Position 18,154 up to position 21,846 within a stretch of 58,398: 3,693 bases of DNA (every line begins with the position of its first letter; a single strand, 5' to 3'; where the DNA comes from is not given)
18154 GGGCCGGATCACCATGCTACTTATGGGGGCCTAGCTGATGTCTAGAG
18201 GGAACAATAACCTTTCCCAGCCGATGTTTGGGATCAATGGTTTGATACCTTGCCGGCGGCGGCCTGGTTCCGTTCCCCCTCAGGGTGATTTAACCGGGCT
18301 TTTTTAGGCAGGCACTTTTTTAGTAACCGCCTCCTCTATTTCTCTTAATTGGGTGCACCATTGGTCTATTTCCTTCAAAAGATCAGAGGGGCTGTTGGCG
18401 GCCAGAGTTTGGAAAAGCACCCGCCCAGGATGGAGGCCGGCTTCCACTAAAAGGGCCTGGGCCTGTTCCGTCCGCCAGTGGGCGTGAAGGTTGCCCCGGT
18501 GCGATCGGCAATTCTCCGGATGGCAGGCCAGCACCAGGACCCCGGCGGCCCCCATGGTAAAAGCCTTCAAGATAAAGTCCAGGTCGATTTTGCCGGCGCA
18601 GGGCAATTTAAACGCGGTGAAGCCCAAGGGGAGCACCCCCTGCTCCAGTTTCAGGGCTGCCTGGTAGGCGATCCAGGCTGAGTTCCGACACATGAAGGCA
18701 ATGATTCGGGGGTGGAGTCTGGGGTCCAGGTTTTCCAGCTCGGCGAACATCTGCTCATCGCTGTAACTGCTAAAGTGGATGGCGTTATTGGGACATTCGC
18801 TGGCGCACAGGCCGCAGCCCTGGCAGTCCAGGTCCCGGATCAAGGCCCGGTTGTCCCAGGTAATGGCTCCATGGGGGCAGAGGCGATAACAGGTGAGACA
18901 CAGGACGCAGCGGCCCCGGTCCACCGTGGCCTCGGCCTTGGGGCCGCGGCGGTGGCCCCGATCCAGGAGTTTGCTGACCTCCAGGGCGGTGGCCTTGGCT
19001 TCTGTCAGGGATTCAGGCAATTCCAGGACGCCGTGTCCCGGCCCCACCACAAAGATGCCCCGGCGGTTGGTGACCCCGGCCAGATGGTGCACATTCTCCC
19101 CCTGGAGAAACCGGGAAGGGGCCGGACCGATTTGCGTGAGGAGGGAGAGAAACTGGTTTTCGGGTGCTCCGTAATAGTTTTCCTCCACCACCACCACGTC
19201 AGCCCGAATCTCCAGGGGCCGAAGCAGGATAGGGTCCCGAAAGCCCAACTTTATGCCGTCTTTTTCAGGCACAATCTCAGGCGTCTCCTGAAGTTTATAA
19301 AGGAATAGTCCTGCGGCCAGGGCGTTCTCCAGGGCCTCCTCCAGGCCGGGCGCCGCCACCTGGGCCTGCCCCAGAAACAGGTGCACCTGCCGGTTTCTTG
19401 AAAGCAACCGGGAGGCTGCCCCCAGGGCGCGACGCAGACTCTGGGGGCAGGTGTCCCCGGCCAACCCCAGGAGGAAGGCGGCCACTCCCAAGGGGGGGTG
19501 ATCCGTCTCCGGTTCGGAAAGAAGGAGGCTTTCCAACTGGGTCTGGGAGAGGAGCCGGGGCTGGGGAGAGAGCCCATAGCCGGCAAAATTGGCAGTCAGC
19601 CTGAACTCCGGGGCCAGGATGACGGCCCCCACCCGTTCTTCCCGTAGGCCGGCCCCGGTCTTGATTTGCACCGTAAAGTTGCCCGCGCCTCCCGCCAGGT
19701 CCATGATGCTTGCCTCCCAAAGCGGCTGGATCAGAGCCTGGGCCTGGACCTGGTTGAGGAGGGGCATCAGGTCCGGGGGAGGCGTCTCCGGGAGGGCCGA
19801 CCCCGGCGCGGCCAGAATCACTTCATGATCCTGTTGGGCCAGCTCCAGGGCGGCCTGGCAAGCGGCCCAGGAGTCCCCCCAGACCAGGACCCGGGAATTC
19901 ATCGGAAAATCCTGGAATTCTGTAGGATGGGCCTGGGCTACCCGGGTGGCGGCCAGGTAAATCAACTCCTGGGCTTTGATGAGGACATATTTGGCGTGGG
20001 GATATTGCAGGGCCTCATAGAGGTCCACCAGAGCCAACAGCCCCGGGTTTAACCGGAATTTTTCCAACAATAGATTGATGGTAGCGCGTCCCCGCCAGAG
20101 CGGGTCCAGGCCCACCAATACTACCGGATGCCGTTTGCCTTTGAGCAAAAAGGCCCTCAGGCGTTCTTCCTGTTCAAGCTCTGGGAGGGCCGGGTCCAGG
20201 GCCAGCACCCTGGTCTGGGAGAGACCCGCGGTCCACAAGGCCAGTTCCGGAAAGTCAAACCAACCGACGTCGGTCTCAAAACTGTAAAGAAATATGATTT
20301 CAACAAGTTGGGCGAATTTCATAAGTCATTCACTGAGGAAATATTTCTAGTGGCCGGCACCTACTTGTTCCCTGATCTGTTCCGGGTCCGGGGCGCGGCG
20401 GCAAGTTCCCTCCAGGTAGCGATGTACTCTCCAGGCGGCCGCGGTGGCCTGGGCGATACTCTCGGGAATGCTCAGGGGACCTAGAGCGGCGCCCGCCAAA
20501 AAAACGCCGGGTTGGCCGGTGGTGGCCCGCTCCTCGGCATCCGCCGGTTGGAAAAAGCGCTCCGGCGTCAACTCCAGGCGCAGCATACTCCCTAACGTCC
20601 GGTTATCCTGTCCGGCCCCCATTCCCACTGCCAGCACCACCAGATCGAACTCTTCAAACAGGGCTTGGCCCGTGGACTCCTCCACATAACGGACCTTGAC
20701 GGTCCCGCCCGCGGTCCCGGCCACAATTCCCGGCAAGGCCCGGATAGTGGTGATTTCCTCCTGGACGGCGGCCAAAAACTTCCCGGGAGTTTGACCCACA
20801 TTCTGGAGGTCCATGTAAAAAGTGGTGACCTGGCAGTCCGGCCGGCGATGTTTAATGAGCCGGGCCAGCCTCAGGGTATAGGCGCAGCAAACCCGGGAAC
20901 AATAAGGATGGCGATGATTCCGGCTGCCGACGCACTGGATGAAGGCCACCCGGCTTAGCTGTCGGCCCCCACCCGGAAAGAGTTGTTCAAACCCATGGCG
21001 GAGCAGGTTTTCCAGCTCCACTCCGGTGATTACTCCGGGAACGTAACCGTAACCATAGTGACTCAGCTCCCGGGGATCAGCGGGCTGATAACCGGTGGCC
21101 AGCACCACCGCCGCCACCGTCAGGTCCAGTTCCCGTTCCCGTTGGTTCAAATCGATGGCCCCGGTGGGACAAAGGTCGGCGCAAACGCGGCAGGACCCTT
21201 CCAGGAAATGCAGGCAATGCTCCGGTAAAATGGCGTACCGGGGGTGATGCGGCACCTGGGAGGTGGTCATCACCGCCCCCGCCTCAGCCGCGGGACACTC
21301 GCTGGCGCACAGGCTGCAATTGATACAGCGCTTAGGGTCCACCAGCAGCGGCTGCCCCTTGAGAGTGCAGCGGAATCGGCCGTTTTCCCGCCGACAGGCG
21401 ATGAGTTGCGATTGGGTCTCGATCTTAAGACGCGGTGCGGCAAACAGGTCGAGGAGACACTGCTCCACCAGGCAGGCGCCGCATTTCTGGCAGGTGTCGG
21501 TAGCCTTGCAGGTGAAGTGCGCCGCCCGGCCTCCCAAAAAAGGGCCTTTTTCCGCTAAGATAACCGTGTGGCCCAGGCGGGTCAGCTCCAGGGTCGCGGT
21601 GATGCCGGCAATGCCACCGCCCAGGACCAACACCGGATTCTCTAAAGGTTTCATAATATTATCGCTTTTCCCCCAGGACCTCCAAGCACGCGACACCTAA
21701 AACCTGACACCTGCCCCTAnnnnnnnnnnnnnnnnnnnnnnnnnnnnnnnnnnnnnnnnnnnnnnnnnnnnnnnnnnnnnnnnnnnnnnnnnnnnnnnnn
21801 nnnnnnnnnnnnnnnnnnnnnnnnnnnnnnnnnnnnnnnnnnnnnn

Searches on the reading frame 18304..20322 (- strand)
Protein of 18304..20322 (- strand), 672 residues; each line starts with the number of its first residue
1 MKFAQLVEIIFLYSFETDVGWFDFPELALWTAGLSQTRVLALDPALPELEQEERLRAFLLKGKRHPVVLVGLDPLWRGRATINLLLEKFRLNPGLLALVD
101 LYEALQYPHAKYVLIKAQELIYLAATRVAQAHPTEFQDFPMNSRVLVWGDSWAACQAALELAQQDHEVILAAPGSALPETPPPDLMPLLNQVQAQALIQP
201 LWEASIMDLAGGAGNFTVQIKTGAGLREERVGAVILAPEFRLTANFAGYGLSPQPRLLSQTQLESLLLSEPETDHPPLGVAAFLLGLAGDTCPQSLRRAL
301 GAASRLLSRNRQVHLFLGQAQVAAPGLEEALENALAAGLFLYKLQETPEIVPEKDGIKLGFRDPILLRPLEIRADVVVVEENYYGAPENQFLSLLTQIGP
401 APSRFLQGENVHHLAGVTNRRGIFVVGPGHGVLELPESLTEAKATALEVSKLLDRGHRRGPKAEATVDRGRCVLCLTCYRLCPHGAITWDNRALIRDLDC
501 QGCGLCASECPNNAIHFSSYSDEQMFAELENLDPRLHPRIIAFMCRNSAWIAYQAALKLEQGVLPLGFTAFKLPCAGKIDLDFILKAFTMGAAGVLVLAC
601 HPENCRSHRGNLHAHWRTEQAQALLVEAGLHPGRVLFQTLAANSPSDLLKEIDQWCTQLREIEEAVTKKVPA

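Call 14: search_protein_families(library=ncbifam, proteins=[window:18304-20322:-], max_evalue=0.00001)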
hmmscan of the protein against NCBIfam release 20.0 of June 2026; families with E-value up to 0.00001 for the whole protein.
window:18304-20322:- (672 aa): 28 families (the best 25 are shown)
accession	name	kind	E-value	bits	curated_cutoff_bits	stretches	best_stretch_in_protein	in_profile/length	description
NF040770.1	hetero_SS_HdrA2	exception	8.9e-55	186.1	1100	2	326-664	433-773/777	CoB-CoM heterodisulfide reductase HdrA2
NF041891.1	hdrA_Methbact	equivalog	1e-27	96.7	1300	1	349-640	452-739/762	ferredoxin:CoB-CoM heterodisulfide reductase subunit HdrA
NF041778.1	hetero_SS_HdrA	equivalog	6.5e-26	90.4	1400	1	368-607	485-722/771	ferredoxin:CoB-CoM heterodisulfide reductase subunit HdrA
NF045873.1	F420_non_VhuD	exception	1.8e-13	50.7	215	1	538-654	2-117/132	F420-non-reducing hydrogenase iron-sulfur subunit VhuD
TIGR02700.1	flavo_MJ0208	hypoth_equivalog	1.4e-11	44.2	251.35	1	466-516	144-195/234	dihydromethanopterin reductase (acceptor)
NF040684.1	PorD_Arch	equivalog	1.3e-10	41.2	120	1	467-517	29-81/85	pyruvate synthase subunit PorD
NF007203.0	PRK09624.1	equivalog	1.5e-10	41.2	171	1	466-517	47-100/105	pyuvate ferredoxin oxidoreductase subunit delta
TIGR02179.1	PorD_KorD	subfamily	1.5e-10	41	60.05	1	466-517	21-74/78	2-oxoacid:acceptor oxidoreductase, delta subunit, pyruvate/2-ketoisovalerate family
NF045763.1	PhenlGlyoxDHPadF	equivalog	3.4e-10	40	150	1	464-515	25-77/78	NADH-dependent phenylglyoxylate dehydrogenase subunit delta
NF007202.0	PRK09623.1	equivalog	2e-09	37.7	166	1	466-517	47-100/105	3-methyl-2-oxobutanoate dehydrogenase subunit delta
NF038196.1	ferrodoxin_EFR1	subfamily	3.8e-09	37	75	1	464-520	179-234/242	EFR1 family ferrodoxin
TIGR01944.1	rnfB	subfamily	4.5e-09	36.1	68.7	1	444-524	85-169/190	RnfABCDGE type electron transport complex subunit B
NF045790.1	OxalOxreddelta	equivalog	5.2e-08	32.4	230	1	467-516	257-307/316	oxalate oxidoreductase subunit delta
NF042909.1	FMH_DH_FwdF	exception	9.4e-08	31.5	375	0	444-488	152-196/336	tungsten-dependent formylmethanofuran dehydrogenase subunit FwdF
NF040864.1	HgcB_ferredoxin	equivalog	1.1e-07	31.5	99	1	467-517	11-63/93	mercury methylation ferredoxin HgcB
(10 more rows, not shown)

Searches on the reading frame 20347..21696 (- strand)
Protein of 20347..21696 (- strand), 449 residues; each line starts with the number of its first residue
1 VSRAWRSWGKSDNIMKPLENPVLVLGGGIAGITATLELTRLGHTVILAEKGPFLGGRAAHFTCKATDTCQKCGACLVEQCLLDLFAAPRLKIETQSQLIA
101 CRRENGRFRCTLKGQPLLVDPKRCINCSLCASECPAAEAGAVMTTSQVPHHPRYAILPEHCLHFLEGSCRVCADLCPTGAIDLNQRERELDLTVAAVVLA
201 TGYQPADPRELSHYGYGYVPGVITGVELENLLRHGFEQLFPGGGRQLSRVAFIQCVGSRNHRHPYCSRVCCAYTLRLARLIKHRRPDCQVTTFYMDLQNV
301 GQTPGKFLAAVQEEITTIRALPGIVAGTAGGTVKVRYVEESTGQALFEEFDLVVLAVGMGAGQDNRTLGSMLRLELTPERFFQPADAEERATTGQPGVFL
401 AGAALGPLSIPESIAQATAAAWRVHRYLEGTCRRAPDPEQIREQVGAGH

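Call 14: search_protein_families(library=ncbifam, proteins=[window:20347-21696:-], max_evalue=0.00001)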
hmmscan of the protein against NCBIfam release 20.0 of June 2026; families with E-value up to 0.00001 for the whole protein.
window:20347-21696:- (449 aa): 9 families
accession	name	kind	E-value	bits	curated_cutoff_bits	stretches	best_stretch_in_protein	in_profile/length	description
NF040770.1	hetero_SS_HdrA2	exception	2.4e-82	277.3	1100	1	17-429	137-561/777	CoB-CoM heterodisulfide reductase HdrA2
NF041891.1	hdrA_Methbact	equivalog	1.3e-59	202.3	1300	1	12-433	126-561/762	ferredoxin:CoB-CoM heterodisulfide reductase subunit HdrA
NF041778.1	hetero_SS_HdrA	equivalog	1.1e-58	198.7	1400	1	16-430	139-572/771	ferredoxin:CoB-CoM heterodisulfide reductase subunit HdrA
NF009410.0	PRK12771.1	subfamily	2.6e-10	39.5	516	1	21-56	140-175/566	NAD(P)-binding protein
TIGR03467.1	HpnE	equivalog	1.1e-09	38.2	283.05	1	22-70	1-50/430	hydroxysqualene dehydroxylase HpnE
NF009409.0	PRK12770.1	subfamily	4.6e-08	32.5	343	0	336-432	262-354/360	putative glutamate synthase subunit beta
TIGR01971.1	NuoI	subfamily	2.8e-06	26.9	113.05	1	118-185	39-102/121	NADH-quinone oxidoreductase, chain I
NF041087.1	bile_acid_BaiCD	equivalog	6.4e-06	24.6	825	0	21-57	382-418/642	bile acid Fe-S flavoenzyme BaiCD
NF005560.0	PRK07233.1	equivalog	7.3e-06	25.1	252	0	22-64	3-45/435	hypothetical protein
